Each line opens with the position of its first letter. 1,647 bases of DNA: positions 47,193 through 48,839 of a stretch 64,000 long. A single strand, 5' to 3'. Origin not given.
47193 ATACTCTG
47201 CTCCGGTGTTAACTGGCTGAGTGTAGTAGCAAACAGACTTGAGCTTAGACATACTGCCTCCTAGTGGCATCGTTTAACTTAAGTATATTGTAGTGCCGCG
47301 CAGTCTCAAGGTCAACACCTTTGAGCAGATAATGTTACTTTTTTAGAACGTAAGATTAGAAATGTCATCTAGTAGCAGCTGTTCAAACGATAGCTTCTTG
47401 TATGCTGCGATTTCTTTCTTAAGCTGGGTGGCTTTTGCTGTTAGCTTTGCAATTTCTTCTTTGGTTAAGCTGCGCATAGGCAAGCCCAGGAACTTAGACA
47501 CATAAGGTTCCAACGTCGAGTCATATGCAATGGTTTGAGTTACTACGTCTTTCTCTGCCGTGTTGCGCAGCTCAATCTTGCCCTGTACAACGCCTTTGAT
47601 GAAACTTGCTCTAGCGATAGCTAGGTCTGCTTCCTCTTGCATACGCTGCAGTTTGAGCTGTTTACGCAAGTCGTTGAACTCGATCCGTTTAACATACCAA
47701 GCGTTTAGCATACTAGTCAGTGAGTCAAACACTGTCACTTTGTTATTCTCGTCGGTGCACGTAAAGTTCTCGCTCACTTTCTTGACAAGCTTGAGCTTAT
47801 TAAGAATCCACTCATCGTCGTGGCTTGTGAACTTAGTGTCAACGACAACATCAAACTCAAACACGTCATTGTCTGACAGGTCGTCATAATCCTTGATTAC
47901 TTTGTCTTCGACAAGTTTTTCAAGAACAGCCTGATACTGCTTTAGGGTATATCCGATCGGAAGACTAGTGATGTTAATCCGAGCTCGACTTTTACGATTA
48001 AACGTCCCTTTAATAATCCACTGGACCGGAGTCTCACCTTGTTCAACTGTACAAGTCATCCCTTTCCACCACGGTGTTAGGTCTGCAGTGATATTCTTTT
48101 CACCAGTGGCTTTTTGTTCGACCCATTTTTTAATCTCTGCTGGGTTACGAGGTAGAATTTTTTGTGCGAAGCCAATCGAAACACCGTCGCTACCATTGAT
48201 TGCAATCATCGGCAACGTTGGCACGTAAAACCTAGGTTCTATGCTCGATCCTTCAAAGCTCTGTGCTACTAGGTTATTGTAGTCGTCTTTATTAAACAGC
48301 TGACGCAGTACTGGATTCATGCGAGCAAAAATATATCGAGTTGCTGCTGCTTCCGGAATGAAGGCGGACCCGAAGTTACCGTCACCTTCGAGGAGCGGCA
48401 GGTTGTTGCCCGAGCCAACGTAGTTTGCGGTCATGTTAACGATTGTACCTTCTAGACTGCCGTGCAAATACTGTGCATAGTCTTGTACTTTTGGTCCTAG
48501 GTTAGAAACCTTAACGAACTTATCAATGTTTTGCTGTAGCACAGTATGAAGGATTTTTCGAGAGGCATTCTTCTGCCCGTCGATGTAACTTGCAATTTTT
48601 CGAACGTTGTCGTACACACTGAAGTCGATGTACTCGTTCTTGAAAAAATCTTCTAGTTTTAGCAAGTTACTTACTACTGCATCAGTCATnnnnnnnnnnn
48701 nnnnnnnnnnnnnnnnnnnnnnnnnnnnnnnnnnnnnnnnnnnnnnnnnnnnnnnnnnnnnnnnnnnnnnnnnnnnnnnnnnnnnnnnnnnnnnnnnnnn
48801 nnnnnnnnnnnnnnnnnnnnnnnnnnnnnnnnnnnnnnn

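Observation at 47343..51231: Free-standing GIY-YIG homing endonuclease inserted between the two topoisomerase II subunit genes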

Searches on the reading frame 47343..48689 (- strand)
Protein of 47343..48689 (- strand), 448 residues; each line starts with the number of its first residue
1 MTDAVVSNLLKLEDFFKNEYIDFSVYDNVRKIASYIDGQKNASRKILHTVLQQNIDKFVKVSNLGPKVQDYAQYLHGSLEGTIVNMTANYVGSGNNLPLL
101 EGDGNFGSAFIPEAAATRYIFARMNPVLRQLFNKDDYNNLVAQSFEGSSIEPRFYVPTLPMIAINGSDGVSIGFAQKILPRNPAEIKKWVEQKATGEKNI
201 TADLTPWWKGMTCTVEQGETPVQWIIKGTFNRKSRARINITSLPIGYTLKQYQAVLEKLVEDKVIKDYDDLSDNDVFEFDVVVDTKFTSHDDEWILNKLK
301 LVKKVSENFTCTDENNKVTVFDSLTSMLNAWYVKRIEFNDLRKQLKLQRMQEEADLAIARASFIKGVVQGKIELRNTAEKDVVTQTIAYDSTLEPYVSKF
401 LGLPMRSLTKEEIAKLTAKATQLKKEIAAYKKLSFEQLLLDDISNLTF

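Call 3: search_protein_families(library=pfam, proteins=[window:47343-48689:-], max_evalue=0.01)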
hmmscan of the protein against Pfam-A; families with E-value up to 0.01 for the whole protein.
window:47343-48689:- (448 aa): 1 family
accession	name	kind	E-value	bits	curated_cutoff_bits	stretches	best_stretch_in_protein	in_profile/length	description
PF00521.26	DNA_topoisoIV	-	4.2e-72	243.8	31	1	30-436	1-419/432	DNA gyrase/topoisomerase IV, subunit A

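Call 4: search_protein_families(library=phrogs, proteins=[window:47343-48689:-], max_evalue=0.001)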
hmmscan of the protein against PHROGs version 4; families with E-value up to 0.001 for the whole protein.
window:47343-48689:- (448 aa): 1 family
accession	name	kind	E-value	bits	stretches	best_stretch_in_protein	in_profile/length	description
phrog_551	-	DNA, RNA and nucleotide metabolism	2.6e-117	394.2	1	11-446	11-449/701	DNA topoisomerase II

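Call 7: search_dna_similar(query=window:47343-48689:-, collection=phages, mode=protein, max_rows=40)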
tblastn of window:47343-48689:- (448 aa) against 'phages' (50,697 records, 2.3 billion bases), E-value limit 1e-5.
Records with a match: 2083; places in all: 2086; records where one place covers at least 80% of the query: 1873.
Best place of each record, by identity: <60% 2083.
By first word of the organism name: Escherichia 669; Klebsiella 335; Salmonella 204; Shigella 89; Aeromonas 82; Acinetobacter 76; Vibrio 69; Enterobacter 58; Campylobacter 55; Enterobacteria 48; and 56 more.
By host as written in the record: Escherichia coli 281; - 252; Klebsiella pneumoniae 115; Escherichia coli O157:H7 38; Aeromonas salmonicida 29; Salmonella enterica 29; Escherichia coli B 28; Escherichia coli str. K-12 substr. MG1655 22; and 539 more.
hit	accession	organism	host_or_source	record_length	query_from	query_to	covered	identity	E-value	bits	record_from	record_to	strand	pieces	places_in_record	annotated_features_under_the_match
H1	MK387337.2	Vibrio phage Va1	Vibrio alginolyticus NBRC 15630 = ATCC ...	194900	1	444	99%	42.9%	1e-99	332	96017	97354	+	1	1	DNA topoisomerase II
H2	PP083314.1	Vibrio phage VB_VaC_SRILMA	Vibrio alginolyticus CECT 521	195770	14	444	96%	43.4%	5e-99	330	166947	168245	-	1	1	DNA topoisomerase II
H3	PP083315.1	Vibrio phage VB_VaC_TDDLMA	Vibrio alginolyticus CECT 521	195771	14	444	96%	43.4%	5e-99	330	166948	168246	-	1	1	DNA topoisomerase II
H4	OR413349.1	Vibrio phage pv27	Vibrio parahaemolyticus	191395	1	444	99%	41.7%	1e-96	323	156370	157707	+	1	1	DNA topoisomerase II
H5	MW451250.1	Vibrio phage phiTY18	Vibrio parahaemolyticus TY18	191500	1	444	99%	41.7%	1e-96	323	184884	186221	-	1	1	record has no annotation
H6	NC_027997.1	Campylobacter phage CP220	Campylobacter sp.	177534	12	411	89%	37.4%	3e-66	236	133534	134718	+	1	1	Possible DNA topoisomerase (medium subunit) | HMMSmart hit to SM00434, DNA topoisomerase IV domain, score 4.2e-16 | superfamily hit to SSF56719, Type II DNA topoisomerase, score 1.8e-61 | HMMPfam hit to PF00521, DNA gyrase/topoisomerase IV, subunit A, score ...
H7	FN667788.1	Campylobacter phage CP220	Campylobacter sp.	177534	12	411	89%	37.4%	3e-66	236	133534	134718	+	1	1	Possible DNA topoisomerase (medium subunit) | HMMSmart hit to SM00434, DNA topoisomerase IV domain, score 4.2e-16 | superfamily hit to SSF56719, Type II DNA topoisomerase, score 1.8e-61 | HMMPfam hit to PF00521, DNA gyrase/topoisomerase IV, subunit A, score ...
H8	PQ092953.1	Campylobacter phage CC_R7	Campylobacter coli 99-2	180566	12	411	89%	37.3%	7e-67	237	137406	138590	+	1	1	DNA topoisomerase medium subunit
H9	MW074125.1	Campylobacter phage CJLB-12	Campylobacter jejuni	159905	12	411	89%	37.3%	3e-66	236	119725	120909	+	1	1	hypothetical protein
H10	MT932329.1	Campylobacter phage F379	Campylobacter jejuni RM1221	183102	12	411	89%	37.3%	3e-66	236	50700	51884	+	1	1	putative DNA topoisomerase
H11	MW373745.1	Campylobacter phage CJLB-13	Campylobacter jejuni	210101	12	411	89%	37.3%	3e-66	236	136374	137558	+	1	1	record has no annotation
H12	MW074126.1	Campylobacter phage CJLB-14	Campylobacter jejuni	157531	12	411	89%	37.3%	3e-66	235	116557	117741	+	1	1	hypothetical protein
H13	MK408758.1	Campylobacter phage CP20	Campylobacter jejuni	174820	12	411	89%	37.2%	4e-66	235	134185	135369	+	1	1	DNA topoisomerase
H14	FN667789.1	Campylobacter phage CPt10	-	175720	12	411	89%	37.2%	4e-66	235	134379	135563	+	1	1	Possible DNA topoisomerase (medium subunit) | HMMPfam hit to PF00521, DNA topoisomerase, type IIA, subunit A or ... | HMMPfam hit to PF02781, Glucose-6-phosphate dehydrogenase, score ...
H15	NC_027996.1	Campylobacter phage CPt10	-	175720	12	411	89%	37.2%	4e-66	235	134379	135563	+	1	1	Possible DNA topoisomerase (medium subunit) | HMMPfam hit to PF00521, DNA topoisomerase, type IIA, subunit A or ... | HMMPfam hit to PF02781, Glucose-6-phosphate dehydrogenase, score ...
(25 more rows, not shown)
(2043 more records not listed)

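Call 9: get_annotated_region(hit=H1, flank=6000)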
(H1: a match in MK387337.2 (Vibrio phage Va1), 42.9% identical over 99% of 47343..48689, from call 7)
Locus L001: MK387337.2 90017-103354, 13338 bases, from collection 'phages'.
description: Vibrio phage Va1, complete genome.
organism: Vibrio phage Va1 (NCBI taxid 2508852)
taxonomy: Viruses; Duplodnaviria; Heunggongvirae; Uroviricota; Caudoviricetes
host: Vibrio alginolyticus NBRC 15630 = ATCC 17749; source: -; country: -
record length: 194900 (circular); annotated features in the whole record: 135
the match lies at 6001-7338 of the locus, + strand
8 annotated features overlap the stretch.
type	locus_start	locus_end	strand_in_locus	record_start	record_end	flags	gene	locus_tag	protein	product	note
CDS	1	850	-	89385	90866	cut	-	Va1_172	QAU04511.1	hypothetical protein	-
CDS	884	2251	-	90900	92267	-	-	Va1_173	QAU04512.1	putative tail sheath completion protein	-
CDS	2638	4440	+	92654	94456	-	-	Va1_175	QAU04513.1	topoisomerase II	gp39 topoisomerase II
CDS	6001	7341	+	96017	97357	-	-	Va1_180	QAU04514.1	DNA topoisomerase II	gp52 DNA topoisomerase II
CDS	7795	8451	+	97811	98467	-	-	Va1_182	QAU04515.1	hypothetical protein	-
CDS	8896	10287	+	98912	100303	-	-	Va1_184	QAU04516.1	phosphate starvation protein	phosphate starvation protein PhoH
CDS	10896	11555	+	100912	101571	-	-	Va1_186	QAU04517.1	serine protease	-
CDS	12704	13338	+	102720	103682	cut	-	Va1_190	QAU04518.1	MreB-like ATPase protein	-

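Call 10: get_annotated_region(hit=H4, flank=6000)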
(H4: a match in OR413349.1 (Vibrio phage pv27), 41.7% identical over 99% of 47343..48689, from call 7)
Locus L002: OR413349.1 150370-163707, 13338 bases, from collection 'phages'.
description: Vibrio phage pv27, complete genome.
organism: Vibrio phage pv27 (NCBI taxid 3074848)
taxonomy: Viruses; Duplodnaviria; Heunggongvirae; Uroviricota; Caudoviricetes
host: Vibrio parahaemolyticus; source: shirmp pond water and mud; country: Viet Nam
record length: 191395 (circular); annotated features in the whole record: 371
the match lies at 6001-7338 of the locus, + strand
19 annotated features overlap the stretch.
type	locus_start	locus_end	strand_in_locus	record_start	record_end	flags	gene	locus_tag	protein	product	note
CDS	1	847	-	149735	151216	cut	-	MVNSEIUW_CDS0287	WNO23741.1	tail fiber protein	-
CDS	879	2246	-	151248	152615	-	-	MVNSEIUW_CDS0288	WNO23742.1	tail sheath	-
CDS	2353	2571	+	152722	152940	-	-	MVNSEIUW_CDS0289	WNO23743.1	hypothetical protein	-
CDS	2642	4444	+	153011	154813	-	-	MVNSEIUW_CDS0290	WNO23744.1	DNA topoisomerase II large subunit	-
CDS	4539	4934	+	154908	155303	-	-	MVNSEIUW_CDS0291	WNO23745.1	hypothetical protein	-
CDS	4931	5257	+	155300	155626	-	-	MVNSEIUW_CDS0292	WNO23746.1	hypothetical protein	-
CDS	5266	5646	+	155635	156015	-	-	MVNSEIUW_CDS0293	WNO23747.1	hypothetical protein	-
CDS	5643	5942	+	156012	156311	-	-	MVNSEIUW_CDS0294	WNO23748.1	hypothetical protein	-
CDS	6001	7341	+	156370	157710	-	-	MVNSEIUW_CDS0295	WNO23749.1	DNA topoisomerase II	-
CDS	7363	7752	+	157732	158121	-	-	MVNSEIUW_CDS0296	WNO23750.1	hypothetical protein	-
CDS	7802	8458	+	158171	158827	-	-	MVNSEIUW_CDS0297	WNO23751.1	hypothetical protein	-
CDS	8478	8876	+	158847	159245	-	-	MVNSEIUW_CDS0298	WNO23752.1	hypothetical protein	-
CDS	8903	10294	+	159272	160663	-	-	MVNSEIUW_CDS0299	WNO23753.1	PhoH-like phosphate starvation-inducible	-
CDS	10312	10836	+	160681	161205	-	-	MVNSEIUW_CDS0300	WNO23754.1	hypothetical protein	-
CDS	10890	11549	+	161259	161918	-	-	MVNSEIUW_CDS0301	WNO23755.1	protease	-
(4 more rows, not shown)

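Call 14: find_related_loci(query=window:47343-48689:-, collection=viral_contigs, flank=6000)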
Query window:47343-48689:- (448 aa) in viral_contigs; peptide patterns used: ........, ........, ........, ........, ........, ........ (x = any residue, [..] = any of these).
16 stretches matched a pattern; 6 encode a relative of the query (tblastn E <= 1e-3); 6 distinct loci.
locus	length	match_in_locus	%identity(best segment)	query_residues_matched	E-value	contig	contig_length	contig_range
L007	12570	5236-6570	71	1-448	0e+0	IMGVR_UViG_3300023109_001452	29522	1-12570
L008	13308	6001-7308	73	10-446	0e+0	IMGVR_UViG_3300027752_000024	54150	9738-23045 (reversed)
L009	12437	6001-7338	68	2-448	0e+0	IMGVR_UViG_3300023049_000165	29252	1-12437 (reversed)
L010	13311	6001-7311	70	10-447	0e+0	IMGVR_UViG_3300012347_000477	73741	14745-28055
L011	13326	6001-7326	71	6-448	0e+0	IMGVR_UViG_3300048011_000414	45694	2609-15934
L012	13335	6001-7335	72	1-448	0e+0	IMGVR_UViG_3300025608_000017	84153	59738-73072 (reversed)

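Call 26: find_related_loci(query=window:47343-48689:-, collection=metagenome_contigs, flank=4000)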
Query window:47343-48689:- (448 aa) in metagenome_contigs; peptide patterns used: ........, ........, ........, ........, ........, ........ (x = any residue, [..] = any of these).
251 stretches matched a pattern; 31 encode a relative of the query (tblastn E <= 1e-3); 31 distinct loci.
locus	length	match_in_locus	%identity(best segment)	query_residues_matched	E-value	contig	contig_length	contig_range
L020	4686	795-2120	73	6-448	0e+0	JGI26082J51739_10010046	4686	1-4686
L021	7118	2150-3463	74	10-448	0e+0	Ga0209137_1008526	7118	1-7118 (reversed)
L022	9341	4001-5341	72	1-448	0e+0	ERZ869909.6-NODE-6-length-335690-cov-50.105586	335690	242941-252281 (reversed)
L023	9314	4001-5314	71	10-448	0e+0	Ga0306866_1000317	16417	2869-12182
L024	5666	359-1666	72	10-446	0e+0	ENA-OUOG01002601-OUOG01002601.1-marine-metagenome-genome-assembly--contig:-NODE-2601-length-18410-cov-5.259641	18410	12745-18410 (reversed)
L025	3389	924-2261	69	2-448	0e+0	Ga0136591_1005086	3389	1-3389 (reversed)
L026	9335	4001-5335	71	1-448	0e+0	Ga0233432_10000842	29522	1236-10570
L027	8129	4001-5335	71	1-448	0e+0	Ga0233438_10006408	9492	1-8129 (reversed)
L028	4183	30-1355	72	6-448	0e+0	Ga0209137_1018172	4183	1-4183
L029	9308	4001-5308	73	10-446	0e+0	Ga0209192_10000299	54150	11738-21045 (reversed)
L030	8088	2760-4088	72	1-446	0e+0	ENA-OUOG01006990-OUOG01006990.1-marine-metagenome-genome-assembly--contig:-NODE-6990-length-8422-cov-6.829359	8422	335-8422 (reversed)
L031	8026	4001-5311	73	10-447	0e+0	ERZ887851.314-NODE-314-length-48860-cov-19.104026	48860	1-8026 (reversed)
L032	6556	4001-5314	73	10-448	0e+0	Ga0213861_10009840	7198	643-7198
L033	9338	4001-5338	68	2-448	0e+0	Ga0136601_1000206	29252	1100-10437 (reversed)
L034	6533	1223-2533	73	10-447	0e+0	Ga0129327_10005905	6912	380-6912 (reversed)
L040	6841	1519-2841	68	2-443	0e+0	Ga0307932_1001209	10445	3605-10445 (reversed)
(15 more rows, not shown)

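Call 55: find_encoding_contigs(protein=window:47343-48689:-, flank=3500, max_places=10)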
Protein window:47343-48689:- (448 aa): 10 contigs read that carry it; 5 places shown.
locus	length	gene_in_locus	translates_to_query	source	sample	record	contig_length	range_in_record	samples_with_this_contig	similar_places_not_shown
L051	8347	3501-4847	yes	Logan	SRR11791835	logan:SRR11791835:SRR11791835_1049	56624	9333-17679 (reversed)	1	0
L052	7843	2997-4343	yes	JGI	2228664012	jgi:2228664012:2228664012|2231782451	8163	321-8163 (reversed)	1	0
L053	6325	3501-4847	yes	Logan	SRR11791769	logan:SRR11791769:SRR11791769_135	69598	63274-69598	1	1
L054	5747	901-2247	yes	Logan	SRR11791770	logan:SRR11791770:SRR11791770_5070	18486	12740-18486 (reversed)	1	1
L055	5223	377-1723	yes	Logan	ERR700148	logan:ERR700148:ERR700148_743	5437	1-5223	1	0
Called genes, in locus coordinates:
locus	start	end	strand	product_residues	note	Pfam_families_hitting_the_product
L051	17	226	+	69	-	-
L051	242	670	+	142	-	-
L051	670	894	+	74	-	-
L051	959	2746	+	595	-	PF02518:HATPase_c, PF00204:DNA_gyraseB, PF01751:Toprim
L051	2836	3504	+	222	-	-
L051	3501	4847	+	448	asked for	PF00521:DNA_topoisoIV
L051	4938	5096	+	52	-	-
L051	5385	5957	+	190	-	-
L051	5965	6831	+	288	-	PF04055:Radical_SAM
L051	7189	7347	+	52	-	-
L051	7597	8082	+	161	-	PF07486:Hydrolase_2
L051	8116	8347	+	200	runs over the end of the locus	-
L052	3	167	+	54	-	?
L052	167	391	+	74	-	-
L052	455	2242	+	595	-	PF02518:HATPase_c, PF00204:DNA_gyraseB, PF01751:Toprim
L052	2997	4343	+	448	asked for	PF00521:DNA_topoisoIV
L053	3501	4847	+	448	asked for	PF00521:DNA_topoisoIV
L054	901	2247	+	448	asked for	PF00521:DNA_topoisoIV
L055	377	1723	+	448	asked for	PF00521:DNA_topoisoIV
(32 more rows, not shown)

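Call 56: search_protein_families(library=ncbifam, proteins=[L009:5289-6005:+, L040:771-1523:+, L009:3161-4543:+, L023:3766-4044:+], max_evalue=0.01)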
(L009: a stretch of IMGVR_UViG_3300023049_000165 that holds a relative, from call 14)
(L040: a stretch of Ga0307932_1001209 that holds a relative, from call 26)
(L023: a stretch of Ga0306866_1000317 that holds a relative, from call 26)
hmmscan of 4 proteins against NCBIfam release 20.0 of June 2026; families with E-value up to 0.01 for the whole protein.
L009:5289-6005:+ (238 aa): 0 families

L040:771-1523:+ (250 aa): 0 families

L009:3161-4543:+ (460 aa): 0 families

L023:3766-4044:+ (92 aa): 0 families

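Call 65: search_protein_families(library=phrogs, proteins=[L002:4539-4934:+, L002:4931-5257:+, L002:5266-5646:+, L002:5643-5942:+, L009:5289-6005:+, L040:771-1523:+, L009:3161-4543:+, L023:3766-4044:+], max_evalue=0.001)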
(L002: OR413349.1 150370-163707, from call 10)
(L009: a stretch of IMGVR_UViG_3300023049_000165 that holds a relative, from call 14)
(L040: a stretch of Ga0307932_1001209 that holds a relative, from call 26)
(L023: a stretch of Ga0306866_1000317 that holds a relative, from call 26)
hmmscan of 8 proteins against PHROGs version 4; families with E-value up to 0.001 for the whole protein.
L002:4539-4934:+ (131 aa): 0 families

L002:4931-5257:+ (108 aa): 0 families

L002:5266-5646:+ (126 aa): 0 families

L002:5643-5942:+ (99 aa): 0 families

L009:5289-6005:+ (238 aa): 3 families
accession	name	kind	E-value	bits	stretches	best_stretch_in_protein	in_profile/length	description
phrog_314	-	DNA, RNA and nucleotide metabolism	1.2e-24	88.2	2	4-130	177-309/574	homing endonuclease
phrog_24910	-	unknown function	3.5e-11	44.2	1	66-125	3-64/169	-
phrog_655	-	DNA, RNA and nucleotide metabolism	3.1e-10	41.5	1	148-231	116-234/343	homing endonuclease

L040:771-1523:+ (250 aa): 0 families

L009:3161-4543:+ (460 aa): 2 families
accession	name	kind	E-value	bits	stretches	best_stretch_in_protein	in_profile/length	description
phrog_22677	-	unknown function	6.6e-08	33.3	1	233-436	128-330/353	-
phrog_559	-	DNA, RNA and nucleotide metabolism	0.00049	20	0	22-456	121-416/607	HNH endonuclease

L023:3766-4044:+ (92 aa): 0 families

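Call 67: search_protein_families(library=pfam, proteins=[L009:1427-3109:+, L009:3161-4543:+, L009:4527-5279:+, L009:5289-6005:+, L040:771-1523:+], max_evalue=0.01)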
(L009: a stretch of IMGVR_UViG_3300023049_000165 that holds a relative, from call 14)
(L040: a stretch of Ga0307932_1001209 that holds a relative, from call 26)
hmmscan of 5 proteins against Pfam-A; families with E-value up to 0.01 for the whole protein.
L009:1427-3109:+ (560 aa): 3 families
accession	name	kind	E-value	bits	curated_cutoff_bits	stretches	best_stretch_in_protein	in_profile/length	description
PF02518.31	HATPase_c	-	4.1e-10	40.5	26.4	1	46-185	5-108/111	Histidine kinase-, DNA gyrase B-, and HSP90-like ATPase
PF00204.31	DNA_gyraseB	-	8.2e-09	35.6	27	1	251-368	43-162/173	DNA gyrase B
PF13589.12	HATPase_c_3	-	0.0006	20.3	25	1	50-150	6-93/137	Histidine kinase-, DNA gyrase B-, and HSP90-like ATPase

L009:3161-4543:+ (460 aa): 0 families

L009:4527-5279:+ (250 aa): 1 family
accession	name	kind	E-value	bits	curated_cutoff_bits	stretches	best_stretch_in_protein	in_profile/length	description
PF01751.28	Toprim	-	0.00012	22.6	23.1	1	56-139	4-82/96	Toprim domain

L009:5289-6005:+ (238 aa): 2 families
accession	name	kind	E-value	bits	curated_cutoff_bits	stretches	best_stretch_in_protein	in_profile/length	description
PF07460.16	NUMOD3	-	0.00014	22.2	20.4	0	108-123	4-19/37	NUMOD3 motif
PF22970.2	DUF7028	-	0.0066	16.8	27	1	134-175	18-56/83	Domain of unknown function (DUF7028)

L040:771-1523:+ (250 aa): 2 families
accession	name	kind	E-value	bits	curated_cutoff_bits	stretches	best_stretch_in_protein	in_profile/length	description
PF01541.30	GIY-YIG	-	0.0018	19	22.6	1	13-78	3-62/78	GIY-YIG catalytic domain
PF14071.11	YlbD_coat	-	0.0089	16.7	27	1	170-248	13-92/126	Putative coat protein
